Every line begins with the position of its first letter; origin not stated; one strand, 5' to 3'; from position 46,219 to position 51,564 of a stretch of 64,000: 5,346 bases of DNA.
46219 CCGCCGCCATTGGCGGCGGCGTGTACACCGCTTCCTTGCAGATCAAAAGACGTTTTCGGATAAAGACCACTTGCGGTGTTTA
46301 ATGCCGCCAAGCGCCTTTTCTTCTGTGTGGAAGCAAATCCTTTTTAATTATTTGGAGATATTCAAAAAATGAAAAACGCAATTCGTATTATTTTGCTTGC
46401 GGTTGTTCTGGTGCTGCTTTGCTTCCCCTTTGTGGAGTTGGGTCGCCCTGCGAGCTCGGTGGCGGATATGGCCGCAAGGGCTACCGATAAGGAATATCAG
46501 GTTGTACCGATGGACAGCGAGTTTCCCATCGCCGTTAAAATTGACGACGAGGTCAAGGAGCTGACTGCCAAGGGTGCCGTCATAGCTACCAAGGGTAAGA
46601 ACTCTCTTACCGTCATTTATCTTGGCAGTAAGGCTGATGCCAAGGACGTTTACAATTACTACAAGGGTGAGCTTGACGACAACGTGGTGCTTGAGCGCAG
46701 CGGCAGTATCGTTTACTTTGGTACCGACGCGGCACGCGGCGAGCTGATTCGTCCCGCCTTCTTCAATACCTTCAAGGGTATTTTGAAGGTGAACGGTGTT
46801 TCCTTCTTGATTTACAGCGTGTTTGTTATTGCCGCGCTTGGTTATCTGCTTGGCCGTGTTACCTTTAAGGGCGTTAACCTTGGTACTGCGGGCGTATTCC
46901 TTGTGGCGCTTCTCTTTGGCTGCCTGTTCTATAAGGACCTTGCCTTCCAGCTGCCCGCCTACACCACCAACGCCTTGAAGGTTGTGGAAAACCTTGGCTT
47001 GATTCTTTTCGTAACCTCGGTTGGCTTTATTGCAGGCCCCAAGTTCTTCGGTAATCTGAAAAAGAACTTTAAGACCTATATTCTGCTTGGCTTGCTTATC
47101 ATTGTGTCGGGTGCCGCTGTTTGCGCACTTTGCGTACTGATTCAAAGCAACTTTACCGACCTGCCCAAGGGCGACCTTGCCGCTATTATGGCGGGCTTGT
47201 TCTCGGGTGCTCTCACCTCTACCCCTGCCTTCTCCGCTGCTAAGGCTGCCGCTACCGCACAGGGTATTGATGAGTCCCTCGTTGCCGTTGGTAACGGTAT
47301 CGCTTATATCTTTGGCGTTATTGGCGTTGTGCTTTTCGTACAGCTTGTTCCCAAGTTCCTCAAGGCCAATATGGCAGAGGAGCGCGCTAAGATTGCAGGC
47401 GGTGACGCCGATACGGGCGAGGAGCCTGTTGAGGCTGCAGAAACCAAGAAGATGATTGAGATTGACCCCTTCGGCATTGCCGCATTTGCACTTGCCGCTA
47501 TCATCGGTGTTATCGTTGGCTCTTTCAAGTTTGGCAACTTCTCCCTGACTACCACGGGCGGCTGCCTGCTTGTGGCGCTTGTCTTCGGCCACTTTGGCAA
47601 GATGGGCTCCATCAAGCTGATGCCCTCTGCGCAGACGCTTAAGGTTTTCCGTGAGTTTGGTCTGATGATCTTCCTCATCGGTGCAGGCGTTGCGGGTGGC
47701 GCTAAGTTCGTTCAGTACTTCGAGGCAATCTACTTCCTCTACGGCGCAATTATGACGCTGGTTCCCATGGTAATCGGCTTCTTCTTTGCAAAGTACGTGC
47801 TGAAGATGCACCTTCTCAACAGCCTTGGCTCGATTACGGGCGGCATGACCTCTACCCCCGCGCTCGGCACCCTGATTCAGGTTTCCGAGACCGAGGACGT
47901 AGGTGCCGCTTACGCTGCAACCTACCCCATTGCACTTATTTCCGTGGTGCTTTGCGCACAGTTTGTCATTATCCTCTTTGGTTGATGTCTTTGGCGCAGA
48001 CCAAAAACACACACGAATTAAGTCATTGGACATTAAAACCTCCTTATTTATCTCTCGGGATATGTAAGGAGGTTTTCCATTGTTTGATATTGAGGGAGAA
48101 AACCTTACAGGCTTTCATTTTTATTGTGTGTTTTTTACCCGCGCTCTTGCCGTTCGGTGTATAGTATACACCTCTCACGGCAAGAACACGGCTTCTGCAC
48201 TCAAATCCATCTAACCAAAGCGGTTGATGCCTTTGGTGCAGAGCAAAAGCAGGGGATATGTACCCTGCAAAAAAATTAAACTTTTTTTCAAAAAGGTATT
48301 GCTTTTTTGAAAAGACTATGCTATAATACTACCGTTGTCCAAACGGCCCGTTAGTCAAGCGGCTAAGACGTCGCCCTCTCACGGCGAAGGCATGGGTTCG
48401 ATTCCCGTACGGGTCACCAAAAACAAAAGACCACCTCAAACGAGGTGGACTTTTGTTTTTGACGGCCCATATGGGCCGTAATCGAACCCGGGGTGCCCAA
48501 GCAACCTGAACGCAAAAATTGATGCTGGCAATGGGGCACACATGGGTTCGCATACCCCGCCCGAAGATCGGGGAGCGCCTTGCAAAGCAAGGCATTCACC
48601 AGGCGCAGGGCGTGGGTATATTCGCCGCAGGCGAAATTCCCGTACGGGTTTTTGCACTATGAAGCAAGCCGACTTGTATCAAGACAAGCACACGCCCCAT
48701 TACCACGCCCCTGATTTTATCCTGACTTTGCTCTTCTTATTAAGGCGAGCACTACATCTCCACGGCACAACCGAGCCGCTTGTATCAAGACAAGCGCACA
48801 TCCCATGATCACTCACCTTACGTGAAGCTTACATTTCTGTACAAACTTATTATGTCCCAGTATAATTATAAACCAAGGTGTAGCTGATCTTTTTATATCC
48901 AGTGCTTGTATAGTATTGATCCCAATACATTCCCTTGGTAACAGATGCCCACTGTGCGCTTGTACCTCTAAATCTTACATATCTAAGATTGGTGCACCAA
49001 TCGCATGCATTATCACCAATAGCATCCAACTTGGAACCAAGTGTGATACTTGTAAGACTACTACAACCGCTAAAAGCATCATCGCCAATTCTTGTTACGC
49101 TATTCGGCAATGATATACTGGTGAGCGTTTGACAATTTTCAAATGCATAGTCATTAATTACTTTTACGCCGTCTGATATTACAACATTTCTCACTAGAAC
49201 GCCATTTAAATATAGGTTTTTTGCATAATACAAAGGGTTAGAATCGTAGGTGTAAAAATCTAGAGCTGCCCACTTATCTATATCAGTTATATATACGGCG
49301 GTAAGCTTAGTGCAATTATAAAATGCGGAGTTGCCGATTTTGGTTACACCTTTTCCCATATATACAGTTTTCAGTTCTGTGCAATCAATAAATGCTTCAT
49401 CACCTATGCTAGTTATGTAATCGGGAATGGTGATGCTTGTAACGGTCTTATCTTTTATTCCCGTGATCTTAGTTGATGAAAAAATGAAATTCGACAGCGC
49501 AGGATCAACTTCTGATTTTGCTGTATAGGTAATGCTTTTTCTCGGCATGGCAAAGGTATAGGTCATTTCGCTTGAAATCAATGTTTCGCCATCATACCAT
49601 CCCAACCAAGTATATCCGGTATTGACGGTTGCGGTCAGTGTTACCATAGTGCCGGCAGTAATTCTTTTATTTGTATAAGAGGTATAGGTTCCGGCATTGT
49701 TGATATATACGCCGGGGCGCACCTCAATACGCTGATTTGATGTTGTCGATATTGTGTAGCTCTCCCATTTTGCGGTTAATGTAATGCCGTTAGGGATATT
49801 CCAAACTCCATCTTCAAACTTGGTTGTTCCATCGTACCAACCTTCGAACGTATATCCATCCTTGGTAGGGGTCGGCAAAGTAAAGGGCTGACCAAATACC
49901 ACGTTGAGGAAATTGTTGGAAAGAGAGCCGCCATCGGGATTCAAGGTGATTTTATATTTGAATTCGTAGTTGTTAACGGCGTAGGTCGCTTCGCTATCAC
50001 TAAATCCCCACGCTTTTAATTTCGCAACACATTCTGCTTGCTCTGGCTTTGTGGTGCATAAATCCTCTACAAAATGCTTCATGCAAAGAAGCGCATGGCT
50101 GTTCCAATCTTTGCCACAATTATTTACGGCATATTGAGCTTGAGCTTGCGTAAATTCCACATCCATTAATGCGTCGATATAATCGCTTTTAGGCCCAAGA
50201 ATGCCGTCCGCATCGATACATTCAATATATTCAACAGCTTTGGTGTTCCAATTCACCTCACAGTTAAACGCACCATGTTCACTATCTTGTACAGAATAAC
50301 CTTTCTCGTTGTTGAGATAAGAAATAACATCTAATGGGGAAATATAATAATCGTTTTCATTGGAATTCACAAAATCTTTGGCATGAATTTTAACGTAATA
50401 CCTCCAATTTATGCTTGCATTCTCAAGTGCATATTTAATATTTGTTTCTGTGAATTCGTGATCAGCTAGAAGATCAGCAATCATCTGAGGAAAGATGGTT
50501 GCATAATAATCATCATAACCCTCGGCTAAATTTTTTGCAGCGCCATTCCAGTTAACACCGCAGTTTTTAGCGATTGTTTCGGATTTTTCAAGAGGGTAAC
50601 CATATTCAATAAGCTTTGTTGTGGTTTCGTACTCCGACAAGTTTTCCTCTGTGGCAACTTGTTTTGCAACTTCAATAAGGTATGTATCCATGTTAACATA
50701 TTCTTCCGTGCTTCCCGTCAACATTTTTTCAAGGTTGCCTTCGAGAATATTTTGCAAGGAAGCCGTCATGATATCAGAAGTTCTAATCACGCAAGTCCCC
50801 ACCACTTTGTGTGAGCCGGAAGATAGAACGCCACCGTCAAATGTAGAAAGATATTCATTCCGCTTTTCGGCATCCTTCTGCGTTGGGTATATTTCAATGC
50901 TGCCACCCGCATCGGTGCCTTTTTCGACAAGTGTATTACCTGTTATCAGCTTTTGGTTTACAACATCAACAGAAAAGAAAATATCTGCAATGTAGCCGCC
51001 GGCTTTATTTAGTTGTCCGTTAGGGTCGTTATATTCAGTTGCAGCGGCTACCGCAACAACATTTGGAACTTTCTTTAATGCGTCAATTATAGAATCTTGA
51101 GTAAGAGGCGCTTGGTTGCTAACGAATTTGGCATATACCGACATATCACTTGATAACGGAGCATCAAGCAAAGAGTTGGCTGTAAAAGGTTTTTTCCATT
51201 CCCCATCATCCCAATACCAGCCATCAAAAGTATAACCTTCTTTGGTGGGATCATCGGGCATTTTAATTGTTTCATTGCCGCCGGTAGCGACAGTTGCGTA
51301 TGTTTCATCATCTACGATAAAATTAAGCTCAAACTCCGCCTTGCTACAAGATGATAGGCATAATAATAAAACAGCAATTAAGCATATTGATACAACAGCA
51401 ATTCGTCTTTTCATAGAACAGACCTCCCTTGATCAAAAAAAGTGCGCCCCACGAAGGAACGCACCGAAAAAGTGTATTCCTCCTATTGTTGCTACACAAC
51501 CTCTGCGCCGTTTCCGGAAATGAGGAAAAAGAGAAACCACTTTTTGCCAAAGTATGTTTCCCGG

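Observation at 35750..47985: fumC, hdrBCA-mvhD, Flx/Asr-like NADH module, FrdB/FrdA-like pair and an AAEx transporter: candidate flavin-based electron-bifurcating soluble fumarate reductase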

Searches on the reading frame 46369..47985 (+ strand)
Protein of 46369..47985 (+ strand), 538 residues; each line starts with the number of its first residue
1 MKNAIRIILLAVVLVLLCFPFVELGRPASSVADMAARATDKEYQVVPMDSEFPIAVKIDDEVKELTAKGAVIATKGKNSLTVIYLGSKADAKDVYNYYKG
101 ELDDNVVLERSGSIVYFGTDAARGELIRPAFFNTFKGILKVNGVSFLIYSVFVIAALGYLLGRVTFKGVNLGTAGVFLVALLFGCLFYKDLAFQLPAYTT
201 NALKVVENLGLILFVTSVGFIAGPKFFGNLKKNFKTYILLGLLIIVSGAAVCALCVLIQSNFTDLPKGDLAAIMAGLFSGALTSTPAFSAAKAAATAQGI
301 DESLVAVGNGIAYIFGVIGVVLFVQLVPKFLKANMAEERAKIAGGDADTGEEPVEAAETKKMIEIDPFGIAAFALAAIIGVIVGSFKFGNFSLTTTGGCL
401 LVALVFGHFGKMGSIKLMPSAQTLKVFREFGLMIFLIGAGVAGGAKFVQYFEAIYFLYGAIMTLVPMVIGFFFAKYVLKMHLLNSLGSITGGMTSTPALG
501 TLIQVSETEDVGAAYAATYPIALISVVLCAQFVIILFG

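Call 23: search_protein_families(library=pfam, proteins=[window:46369-47985:+])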
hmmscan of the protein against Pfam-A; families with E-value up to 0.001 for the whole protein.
window:46369-47985:+ (538 aa): 1 family
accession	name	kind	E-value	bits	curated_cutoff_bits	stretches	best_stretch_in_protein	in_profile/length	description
PF06826.17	Asp-Al_Ex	-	8.1e-60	201.9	27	2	372-533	1-165/167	Predicted Permease Membrane Region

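Call 64: search_protein_families(library=ncbifam, proteins=[window:46369-47985:+], max_evalue=1e-10)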
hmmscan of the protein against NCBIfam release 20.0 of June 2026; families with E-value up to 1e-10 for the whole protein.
window:46369-47985:+ (538 aa): 4 families
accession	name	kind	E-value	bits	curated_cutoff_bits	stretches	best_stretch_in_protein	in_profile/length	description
NF003007.0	PRK03818.1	equivalog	2.7e-42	145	449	2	148-344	8-195/553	putative transporter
TIGR01625.1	YidE_YbjL_dupl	subfamily_domain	6.1e-40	136.5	71.95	2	378-521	2-154/154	AspT/YidE/YbjL antiporter duplication domain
TIGR03802.1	Asp_Ala_antiprt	equivalog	9.2e-39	133.5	546.95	2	371-536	393-561/562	aspartate-alanine antiporter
NF003440.0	PRK04972.1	equivalog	5.2e-34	117.9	645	2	148-343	14-197/561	aspartate:alanine antiporter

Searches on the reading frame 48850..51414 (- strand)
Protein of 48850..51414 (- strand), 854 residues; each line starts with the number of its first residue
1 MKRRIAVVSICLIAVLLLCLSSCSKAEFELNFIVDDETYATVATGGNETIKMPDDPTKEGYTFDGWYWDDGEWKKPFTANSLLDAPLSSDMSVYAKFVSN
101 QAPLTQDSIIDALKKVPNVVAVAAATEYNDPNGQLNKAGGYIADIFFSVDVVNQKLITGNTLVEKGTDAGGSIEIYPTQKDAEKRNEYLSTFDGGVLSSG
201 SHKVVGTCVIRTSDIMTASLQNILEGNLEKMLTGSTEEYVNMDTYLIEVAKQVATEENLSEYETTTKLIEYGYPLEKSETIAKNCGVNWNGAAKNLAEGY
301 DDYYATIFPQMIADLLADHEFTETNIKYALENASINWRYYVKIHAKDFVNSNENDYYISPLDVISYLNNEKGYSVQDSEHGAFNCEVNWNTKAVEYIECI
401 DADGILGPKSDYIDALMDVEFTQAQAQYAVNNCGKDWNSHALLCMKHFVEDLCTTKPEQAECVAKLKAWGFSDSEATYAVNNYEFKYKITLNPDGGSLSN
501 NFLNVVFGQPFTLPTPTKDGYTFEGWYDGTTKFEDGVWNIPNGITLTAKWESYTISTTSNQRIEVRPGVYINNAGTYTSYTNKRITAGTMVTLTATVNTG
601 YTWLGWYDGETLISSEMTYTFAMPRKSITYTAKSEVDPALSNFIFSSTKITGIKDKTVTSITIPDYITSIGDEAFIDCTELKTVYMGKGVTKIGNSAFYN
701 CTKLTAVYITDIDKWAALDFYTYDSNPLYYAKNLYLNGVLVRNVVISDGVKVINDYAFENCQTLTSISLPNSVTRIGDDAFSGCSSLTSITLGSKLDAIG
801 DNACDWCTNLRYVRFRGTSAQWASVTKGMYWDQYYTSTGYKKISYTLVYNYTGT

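Call 23: search_protein_families(library=pfam, proteins=[window:48850-51414:-])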
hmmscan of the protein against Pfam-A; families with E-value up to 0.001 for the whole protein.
window:48850-51414:- (854 aa): 5 families
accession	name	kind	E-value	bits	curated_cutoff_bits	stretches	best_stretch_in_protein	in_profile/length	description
PF13306.12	LRR_5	-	2.4e-34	118.4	27.7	2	740-817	12-88/127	BspA type Leucine rich repeat region (6 copies)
PF09479.16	Flg_new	-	4.3e-23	81.6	27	2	487-549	1-65/65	Listeria-Bacteroides repeat domain (List_Bact_rpt)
PF18998.6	Flg_new_2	-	1.2e-12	48.1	23.6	1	574-633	10-68/73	Divergent InlB B-repeat domain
PF13855.12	LRR_8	-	1.1e-06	28.7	27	0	750-793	13-57/61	Leucine rich repeat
PF07553.16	Lipoprotein_Ltp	-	1.6e-05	25.4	23.2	0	420-432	35-47/48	Host cell surface-exposed lipoprotein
